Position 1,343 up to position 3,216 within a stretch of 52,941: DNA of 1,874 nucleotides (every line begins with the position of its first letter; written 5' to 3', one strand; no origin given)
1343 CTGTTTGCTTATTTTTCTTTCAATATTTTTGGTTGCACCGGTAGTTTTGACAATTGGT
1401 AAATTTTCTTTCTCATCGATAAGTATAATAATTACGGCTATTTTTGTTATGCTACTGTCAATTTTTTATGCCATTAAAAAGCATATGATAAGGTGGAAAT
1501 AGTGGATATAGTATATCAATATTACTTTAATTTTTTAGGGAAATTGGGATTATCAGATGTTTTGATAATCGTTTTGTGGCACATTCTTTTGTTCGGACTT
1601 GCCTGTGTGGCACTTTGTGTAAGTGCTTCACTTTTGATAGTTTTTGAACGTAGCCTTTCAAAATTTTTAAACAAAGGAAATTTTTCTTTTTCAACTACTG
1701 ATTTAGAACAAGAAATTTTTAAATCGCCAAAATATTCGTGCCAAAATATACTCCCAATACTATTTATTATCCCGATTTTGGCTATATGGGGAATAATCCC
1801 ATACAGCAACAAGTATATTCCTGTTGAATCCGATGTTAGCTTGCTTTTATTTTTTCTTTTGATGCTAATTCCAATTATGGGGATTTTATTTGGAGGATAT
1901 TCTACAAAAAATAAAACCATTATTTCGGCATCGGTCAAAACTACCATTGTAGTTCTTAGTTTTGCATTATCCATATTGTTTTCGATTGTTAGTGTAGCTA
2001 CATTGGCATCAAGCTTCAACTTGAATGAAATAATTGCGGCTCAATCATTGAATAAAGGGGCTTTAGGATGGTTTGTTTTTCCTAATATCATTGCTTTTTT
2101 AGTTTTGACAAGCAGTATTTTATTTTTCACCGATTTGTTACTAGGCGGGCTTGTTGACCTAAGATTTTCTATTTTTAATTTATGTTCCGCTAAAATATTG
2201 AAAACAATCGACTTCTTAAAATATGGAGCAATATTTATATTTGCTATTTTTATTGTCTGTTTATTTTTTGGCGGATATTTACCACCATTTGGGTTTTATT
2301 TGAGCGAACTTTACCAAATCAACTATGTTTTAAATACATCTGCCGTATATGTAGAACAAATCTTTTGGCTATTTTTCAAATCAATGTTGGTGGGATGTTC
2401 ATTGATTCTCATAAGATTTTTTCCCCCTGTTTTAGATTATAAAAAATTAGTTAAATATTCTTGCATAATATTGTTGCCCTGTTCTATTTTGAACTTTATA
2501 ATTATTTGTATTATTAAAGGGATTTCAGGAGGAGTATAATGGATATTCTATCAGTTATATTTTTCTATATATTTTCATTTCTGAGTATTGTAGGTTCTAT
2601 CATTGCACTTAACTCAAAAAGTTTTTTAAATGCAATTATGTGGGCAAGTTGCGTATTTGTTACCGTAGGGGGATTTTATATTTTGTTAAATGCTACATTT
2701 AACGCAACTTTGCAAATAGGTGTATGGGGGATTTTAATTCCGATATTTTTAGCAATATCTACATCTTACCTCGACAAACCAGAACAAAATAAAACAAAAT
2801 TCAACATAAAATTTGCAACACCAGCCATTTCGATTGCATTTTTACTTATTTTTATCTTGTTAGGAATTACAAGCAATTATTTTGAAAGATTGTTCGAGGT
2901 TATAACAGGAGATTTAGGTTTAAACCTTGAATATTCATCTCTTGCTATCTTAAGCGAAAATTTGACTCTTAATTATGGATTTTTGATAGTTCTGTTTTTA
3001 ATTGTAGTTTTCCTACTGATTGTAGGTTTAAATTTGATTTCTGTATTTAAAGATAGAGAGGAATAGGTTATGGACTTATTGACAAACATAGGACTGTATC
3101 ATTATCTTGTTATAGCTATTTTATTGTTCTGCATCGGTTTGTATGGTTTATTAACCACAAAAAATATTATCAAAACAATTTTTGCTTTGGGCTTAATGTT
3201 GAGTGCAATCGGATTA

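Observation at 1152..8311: Membrane-arm-only, residue-degenerate complex-I-like operon (A-H-J-K-L-M-N, no B/C/D/E/F/G/I)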

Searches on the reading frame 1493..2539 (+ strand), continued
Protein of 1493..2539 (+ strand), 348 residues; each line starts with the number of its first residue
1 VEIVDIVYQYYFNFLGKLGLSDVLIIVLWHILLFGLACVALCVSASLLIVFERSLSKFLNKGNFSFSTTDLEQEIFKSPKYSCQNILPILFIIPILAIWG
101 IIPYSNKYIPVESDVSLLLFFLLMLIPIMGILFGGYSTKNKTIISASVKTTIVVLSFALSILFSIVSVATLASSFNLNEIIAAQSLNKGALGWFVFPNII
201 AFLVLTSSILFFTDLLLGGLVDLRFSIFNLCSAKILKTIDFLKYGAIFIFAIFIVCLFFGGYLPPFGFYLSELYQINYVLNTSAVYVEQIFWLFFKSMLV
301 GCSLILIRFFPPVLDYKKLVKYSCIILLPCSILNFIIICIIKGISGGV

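Call 39: find_encoding_contigs(protein=P0002, flank=10000, max_places=2)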
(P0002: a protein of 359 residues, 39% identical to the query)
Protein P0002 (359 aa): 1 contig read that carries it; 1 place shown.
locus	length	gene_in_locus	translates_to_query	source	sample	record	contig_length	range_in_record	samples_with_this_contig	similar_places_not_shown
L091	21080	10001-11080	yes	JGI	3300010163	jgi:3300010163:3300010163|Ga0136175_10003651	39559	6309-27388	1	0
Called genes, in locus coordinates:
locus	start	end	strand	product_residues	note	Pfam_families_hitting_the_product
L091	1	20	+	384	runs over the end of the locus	PF28396:SepQ_C, PF01052:FliMN_C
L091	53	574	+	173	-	PF04347:FliO (weak)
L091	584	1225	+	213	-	PF00813:FliP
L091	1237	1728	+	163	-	PF01313:Bac_export_3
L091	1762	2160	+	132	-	-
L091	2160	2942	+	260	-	PF01311:Bac_export_1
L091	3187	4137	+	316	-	-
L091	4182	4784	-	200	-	-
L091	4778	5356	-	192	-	-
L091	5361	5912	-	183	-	-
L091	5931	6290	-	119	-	-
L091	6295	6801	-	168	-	-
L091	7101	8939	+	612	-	PF07973:tRNA_SAD, PF00587:tRNA-synt_2b, PF03129:HGTP_anticodon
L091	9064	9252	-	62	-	PF01402:RHH_1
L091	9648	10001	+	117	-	PF00507:Oxidored_q4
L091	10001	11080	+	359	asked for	PF00146:NADHdh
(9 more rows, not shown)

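Call 55: search_protein_representatives(alignment_id=A2)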
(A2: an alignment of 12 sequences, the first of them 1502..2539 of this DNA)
Query: 12 sequences, 342 profile positions. Proteins with E-value up to 0.001 (for the whole library): 3130; up to 1e-10: 884; up to 1e-30: 23. The best 150 are listed.
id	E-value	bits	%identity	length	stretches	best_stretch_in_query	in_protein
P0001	2.4e-131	454.5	-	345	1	1-341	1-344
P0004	3.0e-131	454.2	-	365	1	1-341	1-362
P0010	5.7e-127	440.1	-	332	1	1-341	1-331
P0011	2.9e-115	401.6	-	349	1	1-341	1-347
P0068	7.0e-97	341.2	-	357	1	1-341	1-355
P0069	3.8e-68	246.7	-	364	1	1-336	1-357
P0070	2.5e-65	237.5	-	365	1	1-341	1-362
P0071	6.4e-62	226.3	-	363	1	1-336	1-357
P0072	3.0e-53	197.7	-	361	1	1-337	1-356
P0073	1.5e-52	195.5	-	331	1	29-341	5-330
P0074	9.4e-48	179.7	-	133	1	216-341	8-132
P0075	3.7e-46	174.4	-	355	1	1-338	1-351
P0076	1.0e-44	169.7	-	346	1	1-337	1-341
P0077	1.4e-44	169.2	-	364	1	4-341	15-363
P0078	5.9e-43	163.9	-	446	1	21-337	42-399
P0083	1.7e-35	139.4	-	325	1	1-341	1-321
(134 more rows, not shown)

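Call 58: find_encoding_contigs(protein=P0075, flank=10000, max_places=2)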
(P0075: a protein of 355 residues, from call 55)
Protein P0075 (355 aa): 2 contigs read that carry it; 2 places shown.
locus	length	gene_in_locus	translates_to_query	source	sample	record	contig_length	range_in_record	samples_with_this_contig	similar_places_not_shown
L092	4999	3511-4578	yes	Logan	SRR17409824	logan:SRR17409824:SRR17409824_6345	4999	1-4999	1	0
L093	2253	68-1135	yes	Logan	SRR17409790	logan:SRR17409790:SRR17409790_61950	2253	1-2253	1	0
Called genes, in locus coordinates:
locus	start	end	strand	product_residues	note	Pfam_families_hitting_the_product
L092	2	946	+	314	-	?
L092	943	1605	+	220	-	PF04237:YjbR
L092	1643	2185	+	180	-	PF00413:Peptidase_M10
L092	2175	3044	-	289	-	PF13428:TPR_14 (faint)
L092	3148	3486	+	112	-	PF00507:Oxidored_q4 (weak)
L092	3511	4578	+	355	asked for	PF00146:NADHdh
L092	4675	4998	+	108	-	?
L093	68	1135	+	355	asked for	PF00146:NADHdh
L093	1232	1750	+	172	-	PF00499:Oxidored_q3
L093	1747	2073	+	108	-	PF00420:Oxidored_q2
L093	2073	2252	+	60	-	?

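Call 59: find_encoding_contigs(protein=P0083, flank=10000, max_places=2)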
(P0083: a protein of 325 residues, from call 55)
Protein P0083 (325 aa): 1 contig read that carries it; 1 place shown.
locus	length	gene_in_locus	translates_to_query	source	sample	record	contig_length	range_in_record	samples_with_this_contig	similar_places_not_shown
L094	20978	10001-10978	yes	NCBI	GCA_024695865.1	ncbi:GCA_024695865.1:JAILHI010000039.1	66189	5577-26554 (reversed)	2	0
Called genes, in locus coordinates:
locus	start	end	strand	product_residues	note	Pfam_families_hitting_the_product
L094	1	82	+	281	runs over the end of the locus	PF00106:adh_short, PF01370:Epimerase, PF08659:KR, PF13561:adh_short_C2, PF08643:DUF1776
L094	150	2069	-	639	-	PF00501:AMP-binding, PF23562:AMP-binding_C_3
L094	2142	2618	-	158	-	PF00160:Pro_isomerase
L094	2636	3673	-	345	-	PF04055:Radical_SAM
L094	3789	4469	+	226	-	-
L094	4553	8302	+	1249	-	PF13116:YhdP (weak)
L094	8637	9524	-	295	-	PF13174:TPR_6 (faint), PF21545:T7SS_EccA1_N (faint), PF13428:TPR_14 (faint), PF07719:TPR_2 (faint), PF13181:TPR_8 (faint), PF13432:TPR_16 (faint), PF14559:TPR_19 (faint)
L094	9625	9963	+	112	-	PF00507:Oxidored_q4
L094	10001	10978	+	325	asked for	PF00146:NADHdh (weak)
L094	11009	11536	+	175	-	PF00499:Oxidored_q3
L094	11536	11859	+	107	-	PF00420:Oxidored_q2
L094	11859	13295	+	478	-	-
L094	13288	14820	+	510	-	PF00361:Proton_antipo_M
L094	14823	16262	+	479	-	PF00361:Proton_antipo_M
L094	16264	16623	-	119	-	PF02675:AdoMet_dc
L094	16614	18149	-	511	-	PF01564:Spermine_synth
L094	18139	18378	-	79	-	-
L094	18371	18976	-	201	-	-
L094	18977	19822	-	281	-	PF03994:DUF350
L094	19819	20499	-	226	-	PF13785:DUF4178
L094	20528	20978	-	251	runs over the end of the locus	PF04012:PspA_IM30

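Call 74: predict_structure(alignment_id=A2)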
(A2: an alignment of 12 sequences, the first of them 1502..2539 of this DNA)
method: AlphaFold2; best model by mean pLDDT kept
length: 345 residues; sequences in the alignment: 12
mean_pLDDT: 72.2   pTM: 0.75
mean pLDDT of the five models: 72.2, 66.2, 65.3, 64.5, 61.9
residues with pLDDT >= 90: 31; 70-90: 197; 50-70: 68; < 50: 49
segments of 3 or more residues with pLDDT < 50: 59-83, 102-110, 217-228
pLDDT, mean of each block of 10 residues (from residue 1): 73 89 80 82 89 68 37 38 56 64 45 69 74 70 76 86 85 76 54 83 85 53 46 73 86 83 70 70 81 90 73 75 91 87 68
secondary structure, 60 per line:
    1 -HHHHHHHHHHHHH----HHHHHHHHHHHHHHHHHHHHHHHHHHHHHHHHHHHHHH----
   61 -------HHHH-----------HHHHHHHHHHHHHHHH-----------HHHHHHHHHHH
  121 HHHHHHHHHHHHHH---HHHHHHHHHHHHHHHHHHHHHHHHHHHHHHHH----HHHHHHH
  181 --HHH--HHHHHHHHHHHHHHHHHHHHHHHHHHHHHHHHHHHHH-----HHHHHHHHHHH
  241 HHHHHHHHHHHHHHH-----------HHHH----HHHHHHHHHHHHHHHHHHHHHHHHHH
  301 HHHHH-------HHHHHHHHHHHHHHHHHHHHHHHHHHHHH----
elements in order: H2-14 H19-56 H68-71 H83-98 H110-134 H138-169 H174-180 H188-224 H230-255 H267-270 H275-305 H313-341

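Call 76: find_encoding_contigs(protein=P0072, flank=9000, max_places=1)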
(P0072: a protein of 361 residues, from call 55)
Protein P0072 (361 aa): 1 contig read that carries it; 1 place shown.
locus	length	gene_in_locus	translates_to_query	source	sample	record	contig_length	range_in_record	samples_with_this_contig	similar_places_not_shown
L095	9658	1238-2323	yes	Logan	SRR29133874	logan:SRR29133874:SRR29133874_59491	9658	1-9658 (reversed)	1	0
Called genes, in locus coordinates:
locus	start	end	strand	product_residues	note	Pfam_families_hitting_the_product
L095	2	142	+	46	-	?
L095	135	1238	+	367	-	PF00346:Complex1_49kDa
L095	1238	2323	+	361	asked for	PF00146:NADHdh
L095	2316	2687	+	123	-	PF13484:Fer4_16 (faint), PF14697:Fer4_21 (faint), PF13237:Fer4_10 (faint), PF00037:Fer4 (faint), PF12837:Fer4_6 (faint), PF12838:Fer4_7, PF13187:Fer4_9 (weak)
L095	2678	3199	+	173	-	PF00499:Oxidored_q3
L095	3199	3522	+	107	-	PF00420:Oxidored_q2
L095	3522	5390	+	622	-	PF00361:Proton_antipo_M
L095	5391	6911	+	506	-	PF00361:Proton_antipo_M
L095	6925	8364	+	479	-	PF00361:Proton_antipo_M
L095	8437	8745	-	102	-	-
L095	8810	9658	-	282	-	?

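Call 77: find_encoding_contigs(protein=P0077, flank=9000, max_places=1)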
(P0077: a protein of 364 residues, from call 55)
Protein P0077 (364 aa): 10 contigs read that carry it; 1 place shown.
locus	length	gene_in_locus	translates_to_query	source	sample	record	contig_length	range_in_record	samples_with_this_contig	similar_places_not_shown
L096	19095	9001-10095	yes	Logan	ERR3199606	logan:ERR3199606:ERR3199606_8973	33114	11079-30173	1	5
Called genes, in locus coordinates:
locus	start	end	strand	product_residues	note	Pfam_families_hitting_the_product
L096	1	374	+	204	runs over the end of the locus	PF07963:N_methyl (weak)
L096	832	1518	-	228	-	PF00246:Peptidase_M14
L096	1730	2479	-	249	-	PF00072:Response_reg, PF00486:Trans_reg_C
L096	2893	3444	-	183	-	-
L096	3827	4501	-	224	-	PF07685:GATase_3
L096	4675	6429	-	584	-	PF00587:tRNA-synt_2b, PF04073:tRNA_edit, PF03129:HGTP_anticodon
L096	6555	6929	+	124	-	PF00507:Oxidored_q4 (weak)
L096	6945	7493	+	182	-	PF01058:Oxidored_q6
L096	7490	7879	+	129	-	PF00329:Complex1_30kDa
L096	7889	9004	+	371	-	PF00346:Complex1_49kDa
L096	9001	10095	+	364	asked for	PF00146:NADHdh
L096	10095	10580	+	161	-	PF12838:Fer4_7 (weak), PF12797:Fer4_2 (weak), PF12837:Fer4_6 (weak), PF13237:Fer4_10, PF00037:Fer4, PF13183:Fer4_8 (weak), PF12838:Fer4_7, PF13187:Fer4_9, +7 more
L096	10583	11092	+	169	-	PF00499:Oxidored_q3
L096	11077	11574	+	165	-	PF00420:Oxidored_q2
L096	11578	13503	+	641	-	PF00662:Proton_antipo_N (weak), PF00361:Proton_antipo_M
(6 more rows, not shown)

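Call 79: fold_search(model_id=the predicted structure, library=pdb)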
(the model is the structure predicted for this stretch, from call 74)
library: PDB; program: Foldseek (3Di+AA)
matches with E <= 10: 406; with E <= 0.001: 108
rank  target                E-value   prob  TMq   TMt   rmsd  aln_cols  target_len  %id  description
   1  6khj_A                1.6e-09  1.00  0.76  0.72   6.2       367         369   20  Supercomplex for electron transfer (released 2020-02-12)
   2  7p64_H                1.5e-08  1.00  0.64  0.70   6.4       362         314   19  Complex I from E. coli, DDM/LMNG-purified, under Turnover at pH 6, Open state (released 2022-09-21)
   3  7z7v_H                1.8e-08  1.00  0.63  0.67   6.8       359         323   20  Complex I from E. coli, LMNG-purified, under Turnover at pH 6, Open-ready state (released 2022-09-21)
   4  7z83_H                2.1e-08  1.00  0.63  0.69   6.9       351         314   19  Complex I from E. coli, DDM/LMNG-purified, under Turnover at pH 8, Open state (released 2022-09-21)
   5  7p7m_H                3.0e-08  1.00  0.60  0.66   8.0       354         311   19  Complex I from E. coli, DDM/LMNG-purified, inhibited by Piericidin A, Open state (released 2022-09-21)
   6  7p7k_H                3.0e-08  1.00  0.57  0.65   8.5       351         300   18  Complex I from E. coli, DDM/LMNG-purified, with DQ, Resting state (released 2022-09-21)
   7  6l7p_A                3.4e-08  1.00  0.71  0.67   7.0       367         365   19  cryo-EM structure of cyanobacteria NDH-1LdelV complex (released 2020-02-19)
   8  7p7l_H                4.1e-08  1.00  0.65  0.71   6.7       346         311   20  Complex I from E. coli, DDM/LMNG-purified, with NADH and FMN, Open state (released 2022-09-21)
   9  6khi_A                4.5e-08  1.00  0.76  0.72   6.1       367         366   19  Supercomplex for cylic electron transport in cyanobacteria (released 2020-02-12)
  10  7p69_H                7.5e-08  1.00  0.62  0.68   7.3       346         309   19  Complex I from E. coli, DDM/LMNG-purified, under Turnover at pH 6, Resting state (released 2022-09-21)
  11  6l7o_A                9.7e-08  1.00  0.72  0.67   6.9       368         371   18  cryo-EM structure of cyanobacteria Fd-NDH-1L complex (released 2020-02-19)
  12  8e73_1M               1.4e-07  1.00  0.61  0.64   8.0       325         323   21  Vigna radiata supercomplex I+III2 (full bridge) (released 2023-01-11)
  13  7p7c_H                1.6e-07  1.00  0.62  0.69   6.7       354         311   19  Complex I from E. coli, DDM/LMNG-purified, Apo, Open state (released 2022-09-21)
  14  7z7r_H                2.0e-07  1.00  0.64  0.68   6.9       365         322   19  Complex I from E. coli, LMNG-purified, Apo, Open-ready state (released 2022-09-21)
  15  9q8i_H                2.2e-07  1.00  0.63  0.68   7.5       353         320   20  Cryo-EM structure of E. coli complex I variant V96P/N142M (NuoE) (released 2025-11-05)
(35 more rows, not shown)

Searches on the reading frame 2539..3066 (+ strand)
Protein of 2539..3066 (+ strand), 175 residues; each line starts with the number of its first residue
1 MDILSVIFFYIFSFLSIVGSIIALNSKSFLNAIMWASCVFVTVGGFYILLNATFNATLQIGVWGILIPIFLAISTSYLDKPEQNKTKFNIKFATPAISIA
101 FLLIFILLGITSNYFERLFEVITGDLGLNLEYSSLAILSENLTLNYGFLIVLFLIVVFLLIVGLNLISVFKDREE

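Call 3: search_protein_families(library=pfam, proteins=[window:2539-3066:+], max_evalue=1)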
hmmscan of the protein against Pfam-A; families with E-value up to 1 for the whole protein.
window:2539-3066:+ (175 aa): 1 family
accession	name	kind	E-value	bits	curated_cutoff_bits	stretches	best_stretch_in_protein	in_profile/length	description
PF00499.25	Oxidored_q3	-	5.6e-07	29.8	33.2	1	20-163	2-142/146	NADH-ubiquinone/plastoquinone oxidoreductase chain 6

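Call 4: search_protein_families(library=ncbifam, proteins=[window:2539-3066:+], max_evalue=1)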
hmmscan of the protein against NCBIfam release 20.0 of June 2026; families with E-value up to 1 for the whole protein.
window:2539-3066:+ (175 aa): 7 families
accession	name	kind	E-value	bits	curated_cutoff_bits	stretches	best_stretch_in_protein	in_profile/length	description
NF005168.0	PRK06638.2-3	equivalog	4.3e-06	26.7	154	1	7-116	6-119/172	NADH-quinone oxidoreductase subunit J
NF005167.0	PRK06638.2-2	equivalog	2.8e-05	23.9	137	1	6-161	4-159/176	NADH-quinone oxidoreductase subunit J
NF005164.0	PRK06638.1-4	equivalog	5.4e-05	22.6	154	1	5-104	4-103/211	NADH-quinone oxidoreductase subunit J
NF005024.0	PRK06433.1-4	equivalog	0.00066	19.8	101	1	3-80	3-82/89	NADH dehydrogenase subunit J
NF005025.0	PRK06433.1-5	equivalog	0.0017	18.6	95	1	4-66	11-77/96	NADH dehydrogenase subunit J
NF005163.0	PRK06638.1-3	equivalog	0.0047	16.4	174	1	5-108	8-114/203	NADH-quinone oxidoreductase subunit J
NF005166.0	PRK06638.2-1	equivalog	0.1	12.6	284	1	6-160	5-147/174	NADH-quinone oxidoreductase subunit J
